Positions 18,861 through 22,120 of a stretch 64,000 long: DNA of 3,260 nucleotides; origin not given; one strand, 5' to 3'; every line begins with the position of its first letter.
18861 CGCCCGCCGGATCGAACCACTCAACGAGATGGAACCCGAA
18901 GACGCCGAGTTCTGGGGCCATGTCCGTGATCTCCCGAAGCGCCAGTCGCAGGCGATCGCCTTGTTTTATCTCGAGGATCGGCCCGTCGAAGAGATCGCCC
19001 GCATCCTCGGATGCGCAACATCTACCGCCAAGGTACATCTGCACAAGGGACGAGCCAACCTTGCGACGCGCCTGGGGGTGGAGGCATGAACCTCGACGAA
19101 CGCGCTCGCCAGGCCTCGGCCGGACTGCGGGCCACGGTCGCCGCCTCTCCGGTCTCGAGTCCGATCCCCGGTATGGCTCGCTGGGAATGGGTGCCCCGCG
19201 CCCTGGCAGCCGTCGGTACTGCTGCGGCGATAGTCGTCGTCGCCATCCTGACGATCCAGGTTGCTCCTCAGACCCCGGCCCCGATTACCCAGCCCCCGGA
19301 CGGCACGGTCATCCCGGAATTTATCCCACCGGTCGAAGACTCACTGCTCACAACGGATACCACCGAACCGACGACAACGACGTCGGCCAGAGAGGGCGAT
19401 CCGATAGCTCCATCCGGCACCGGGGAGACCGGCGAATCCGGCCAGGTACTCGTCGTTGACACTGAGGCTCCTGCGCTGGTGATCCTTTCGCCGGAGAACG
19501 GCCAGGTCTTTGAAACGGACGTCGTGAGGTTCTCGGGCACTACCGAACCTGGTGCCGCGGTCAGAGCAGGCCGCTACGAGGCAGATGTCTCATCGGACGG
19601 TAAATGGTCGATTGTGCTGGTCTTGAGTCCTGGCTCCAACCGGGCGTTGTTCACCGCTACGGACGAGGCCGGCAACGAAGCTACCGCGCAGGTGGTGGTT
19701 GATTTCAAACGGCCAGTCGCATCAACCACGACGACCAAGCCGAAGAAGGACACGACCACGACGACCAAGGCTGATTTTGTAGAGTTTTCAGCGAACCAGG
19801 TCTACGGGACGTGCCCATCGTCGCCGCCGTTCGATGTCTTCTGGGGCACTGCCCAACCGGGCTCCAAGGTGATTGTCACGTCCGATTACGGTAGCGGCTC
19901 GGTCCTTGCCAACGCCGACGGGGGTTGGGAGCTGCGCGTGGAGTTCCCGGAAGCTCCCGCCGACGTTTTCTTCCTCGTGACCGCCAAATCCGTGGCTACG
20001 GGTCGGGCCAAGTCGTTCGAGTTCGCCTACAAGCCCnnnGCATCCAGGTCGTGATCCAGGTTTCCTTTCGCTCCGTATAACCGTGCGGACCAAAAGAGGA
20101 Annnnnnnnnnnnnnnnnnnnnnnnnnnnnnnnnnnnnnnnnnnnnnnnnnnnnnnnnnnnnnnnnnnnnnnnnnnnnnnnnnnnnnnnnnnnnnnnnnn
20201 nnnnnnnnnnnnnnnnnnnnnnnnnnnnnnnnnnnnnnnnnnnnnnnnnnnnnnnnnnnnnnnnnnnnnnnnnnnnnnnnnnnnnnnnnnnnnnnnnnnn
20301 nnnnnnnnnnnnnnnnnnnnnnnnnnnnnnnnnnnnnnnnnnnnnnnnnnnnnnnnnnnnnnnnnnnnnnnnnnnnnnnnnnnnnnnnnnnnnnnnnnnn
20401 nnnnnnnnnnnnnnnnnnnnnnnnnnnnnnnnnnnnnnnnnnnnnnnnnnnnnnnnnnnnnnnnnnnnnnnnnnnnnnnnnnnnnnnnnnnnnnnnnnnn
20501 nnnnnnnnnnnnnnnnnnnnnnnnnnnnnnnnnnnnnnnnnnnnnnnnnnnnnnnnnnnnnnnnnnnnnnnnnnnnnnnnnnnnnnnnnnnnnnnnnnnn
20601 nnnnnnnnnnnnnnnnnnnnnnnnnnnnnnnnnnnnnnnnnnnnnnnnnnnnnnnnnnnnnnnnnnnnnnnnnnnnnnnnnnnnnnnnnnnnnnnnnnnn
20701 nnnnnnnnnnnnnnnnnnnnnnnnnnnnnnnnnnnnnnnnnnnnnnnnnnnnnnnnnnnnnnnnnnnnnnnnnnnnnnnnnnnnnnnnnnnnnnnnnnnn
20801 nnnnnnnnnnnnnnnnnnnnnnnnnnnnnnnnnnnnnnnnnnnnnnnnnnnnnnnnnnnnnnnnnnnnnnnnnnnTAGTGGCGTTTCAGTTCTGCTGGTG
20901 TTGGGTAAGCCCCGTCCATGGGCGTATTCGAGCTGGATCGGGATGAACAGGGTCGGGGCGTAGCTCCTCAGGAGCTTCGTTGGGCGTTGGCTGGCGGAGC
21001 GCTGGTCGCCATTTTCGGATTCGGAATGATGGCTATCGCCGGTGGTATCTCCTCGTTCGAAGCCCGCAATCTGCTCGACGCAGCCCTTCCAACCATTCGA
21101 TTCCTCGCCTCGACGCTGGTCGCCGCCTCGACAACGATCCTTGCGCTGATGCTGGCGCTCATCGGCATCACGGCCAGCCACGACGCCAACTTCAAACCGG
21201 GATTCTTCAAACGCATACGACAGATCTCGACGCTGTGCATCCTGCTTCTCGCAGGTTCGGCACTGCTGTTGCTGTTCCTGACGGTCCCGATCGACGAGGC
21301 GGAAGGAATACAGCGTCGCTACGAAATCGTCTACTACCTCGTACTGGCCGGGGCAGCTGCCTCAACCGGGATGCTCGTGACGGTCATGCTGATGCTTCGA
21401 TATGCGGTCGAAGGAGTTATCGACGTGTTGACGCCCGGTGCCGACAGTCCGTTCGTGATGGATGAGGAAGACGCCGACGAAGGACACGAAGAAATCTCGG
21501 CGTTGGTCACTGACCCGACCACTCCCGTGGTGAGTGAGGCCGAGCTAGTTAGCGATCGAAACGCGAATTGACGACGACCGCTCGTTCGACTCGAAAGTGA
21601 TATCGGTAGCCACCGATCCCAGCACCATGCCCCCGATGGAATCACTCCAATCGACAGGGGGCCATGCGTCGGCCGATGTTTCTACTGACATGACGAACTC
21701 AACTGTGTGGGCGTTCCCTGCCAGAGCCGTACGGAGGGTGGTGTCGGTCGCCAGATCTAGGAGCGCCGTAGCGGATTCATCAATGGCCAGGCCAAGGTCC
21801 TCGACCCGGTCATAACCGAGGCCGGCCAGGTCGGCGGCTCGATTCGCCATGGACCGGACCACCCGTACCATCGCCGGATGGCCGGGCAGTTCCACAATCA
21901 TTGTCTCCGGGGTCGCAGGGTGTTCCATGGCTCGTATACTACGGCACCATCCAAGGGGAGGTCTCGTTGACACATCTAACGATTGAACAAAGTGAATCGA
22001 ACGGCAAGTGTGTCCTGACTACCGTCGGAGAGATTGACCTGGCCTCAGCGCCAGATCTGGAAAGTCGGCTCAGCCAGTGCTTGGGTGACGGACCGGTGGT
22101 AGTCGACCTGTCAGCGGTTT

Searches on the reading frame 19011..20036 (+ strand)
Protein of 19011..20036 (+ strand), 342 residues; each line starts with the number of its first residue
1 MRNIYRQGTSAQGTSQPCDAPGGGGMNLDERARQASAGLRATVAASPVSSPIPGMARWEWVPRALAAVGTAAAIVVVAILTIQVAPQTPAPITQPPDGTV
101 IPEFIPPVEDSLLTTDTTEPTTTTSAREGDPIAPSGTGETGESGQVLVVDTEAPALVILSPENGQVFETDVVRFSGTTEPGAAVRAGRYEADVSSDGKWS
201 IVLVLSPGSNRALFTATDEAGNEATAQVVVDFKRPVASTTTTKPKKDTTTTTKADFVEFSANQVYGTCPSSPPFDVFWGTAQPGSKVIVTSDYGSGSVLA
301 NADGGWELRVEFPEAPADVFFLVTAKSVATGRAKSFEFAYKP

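Call 3: search_protein_families(library=pfam, proteins=[window:19011-20036:+], max_evalue=0.01)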
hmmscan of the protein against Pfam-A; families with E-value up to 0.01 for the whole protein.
window:19011-20036:+ (342 aa): 2 families
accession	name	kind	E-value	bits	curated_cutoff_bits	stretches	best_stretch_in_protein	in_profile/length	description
PF09136.16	Glucodextran_B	-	7.9e-09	35.8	27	1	154-232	1-81/83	Glucodextranase, domain B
PF19077.6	Big_13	-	1.3e-05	26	27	1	188-231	53-101/102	Bacterial Ig-like domain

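Call 48: search_protein_families(library=ncbifam, proteins=[window:19086-20036:+], max_evalue=0.01)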
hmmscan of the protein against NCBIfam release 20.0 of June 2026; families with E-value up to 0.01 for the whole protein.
window:19086-20036:+ (317 aa): 1 family
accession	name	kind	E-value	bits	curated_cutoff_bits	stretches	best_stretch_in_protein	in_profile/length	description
NF033510.3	Ca_tandemer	repeat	3.9e-08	33.6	50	1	121-198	3-95/96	Ca2+-stabilized repeat-containing adhesin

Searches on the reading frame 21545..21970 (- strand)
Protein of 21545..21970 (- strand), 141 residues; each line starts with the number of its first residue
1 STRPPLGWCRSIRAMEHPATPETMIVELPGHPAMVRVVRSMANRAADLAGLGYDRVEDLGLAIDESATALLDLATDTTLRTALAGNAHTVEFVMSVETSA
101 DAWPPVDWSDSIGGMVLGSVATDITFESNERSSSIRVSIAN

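Call 3: search_protein_families(library=pfam, proteins=[window:21545-21970:-], max_evalue=0.01)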
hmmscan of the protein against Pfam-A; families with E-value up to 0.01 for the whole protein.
window:21545-21970:- (141 aa): 0 families

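Call 48: search_protein_families(library=ncbifam, proteins=[window:21545-21970:-], max_evalue=0.01)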
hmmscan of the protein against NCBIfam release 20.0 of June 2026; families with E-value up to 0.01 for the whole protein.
window:21545-21970:- (141 aa): 3 families
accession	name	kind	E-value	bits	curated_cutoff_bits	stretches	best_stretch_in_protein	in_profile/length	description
NF041045.1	RsbA_anti_sig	subfamily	0.00014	21.3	210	1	27-81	184-238/303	anti-sigma factor RsbA family regulatory protein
TIGR01924.1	rsbW_low_gc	equivalog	0.00045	19.7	155.05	1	22-77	6-61/159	anti-sigma B factor RsbW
NF003144.0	PRK04069.1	equivalog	0.001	18.5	145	1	22-75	6-59/161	anti-sigma B factor RsbW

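Call 64: search_protein_families(library=pfam, proteins=[window:21545-21970:-], max_evalue=0.1)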
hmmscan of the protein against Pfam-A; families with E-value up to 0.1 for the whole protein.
window:21545-21970:- (141 aa): 1 family
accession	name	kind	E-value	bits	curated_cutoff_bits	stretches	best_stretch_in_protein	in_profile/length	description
PF13581.12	HATPase_c_2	-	0.063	13.7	27.4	1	30-76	3-49/127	Histidine kinase-like ATPase domain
